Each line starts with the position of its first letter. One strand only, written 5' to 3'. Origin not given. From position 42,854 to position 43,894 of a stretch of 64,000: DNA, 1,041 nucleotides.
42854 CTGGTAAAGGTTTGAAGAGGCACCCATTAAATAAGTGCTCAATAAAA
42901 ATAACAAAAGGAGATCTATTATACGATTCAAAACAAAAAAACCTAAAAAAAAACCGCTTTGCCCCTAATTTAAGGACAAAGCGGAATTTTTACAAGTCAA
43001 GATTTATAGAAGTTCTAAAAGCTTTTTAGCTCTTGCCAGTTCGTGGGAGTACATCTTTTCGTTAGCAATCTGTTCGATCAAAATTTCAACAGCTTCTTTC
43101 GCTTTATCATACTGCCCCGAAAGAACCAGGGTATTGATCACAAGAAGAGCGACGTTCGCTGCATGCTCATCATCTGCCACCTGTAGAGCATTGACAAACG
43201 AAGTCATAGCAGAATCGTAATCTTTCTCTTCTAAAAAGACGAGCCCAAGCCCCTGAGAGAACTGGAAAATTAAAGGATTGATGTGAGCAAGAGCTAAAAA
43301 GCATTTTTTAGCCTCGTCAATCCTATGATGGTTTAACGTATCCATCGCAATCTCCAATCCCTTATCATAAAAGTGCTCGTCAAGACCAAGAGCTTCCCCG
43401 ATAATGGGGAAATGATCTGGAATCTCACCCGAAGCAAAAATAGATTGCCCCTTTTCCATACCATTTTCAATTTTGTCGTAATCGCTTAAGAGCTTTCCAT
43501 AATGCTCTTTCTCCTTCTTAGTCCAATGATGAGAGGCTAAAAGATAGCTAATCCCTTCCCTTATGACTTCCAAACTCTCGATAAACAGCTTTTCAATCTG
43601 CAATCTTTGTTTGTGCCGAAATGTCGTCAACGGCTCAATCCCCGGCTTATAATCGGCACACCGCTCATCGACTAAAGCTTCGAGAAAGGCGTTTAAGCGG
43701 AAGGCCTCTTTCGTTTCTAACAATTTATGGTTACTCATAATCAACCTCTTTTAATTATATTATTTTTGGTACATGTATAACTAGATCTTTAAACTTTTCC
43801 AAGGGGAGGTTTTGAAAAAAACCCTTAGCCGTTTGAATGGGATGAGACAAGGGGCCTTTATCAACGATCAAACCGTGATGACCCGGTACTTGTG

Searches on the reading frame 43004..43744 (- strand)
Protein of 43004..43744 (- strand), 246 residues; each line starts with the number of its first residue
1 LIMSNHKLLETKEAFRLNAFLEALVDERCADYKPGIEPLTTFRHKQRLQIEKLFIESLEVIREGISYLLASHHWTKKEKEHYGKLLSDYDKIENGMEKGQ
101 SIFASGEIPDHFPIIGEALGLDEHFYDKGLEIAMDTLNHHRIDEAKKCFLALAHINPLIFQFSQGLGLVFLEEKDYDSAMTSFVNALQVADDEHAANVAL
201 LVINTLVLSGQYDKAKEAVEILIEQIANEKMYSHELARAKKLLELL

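Call 63: search_protein_families(library=pfam, proteins=[window:43004-43744:-], max_evalue=0.001)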
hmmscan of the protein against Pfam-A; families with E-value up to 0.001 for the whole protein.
window:43004-43744:- (246 aa): 4 families
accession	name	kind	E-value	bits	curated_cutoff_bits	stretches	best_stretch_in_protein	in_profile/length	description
PF14559.12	TPR_19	-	1.9e-06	28.5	25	1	171-233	2-62/68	Tetratricopeptide repeat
PF13432.12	TPR_16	-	2.8e-05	24.9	32.7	0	131-192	2-62/65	Tetratricopeptide repeat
PF07719.23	TPR_2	-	3.1e-05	24.2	27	0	166-190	7-31/34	Tetratricopeptide repeat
PF00515.34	TPR_1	-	0.00044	20.4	27.8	0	165-189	6-30/34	Tetratricopeptide repeat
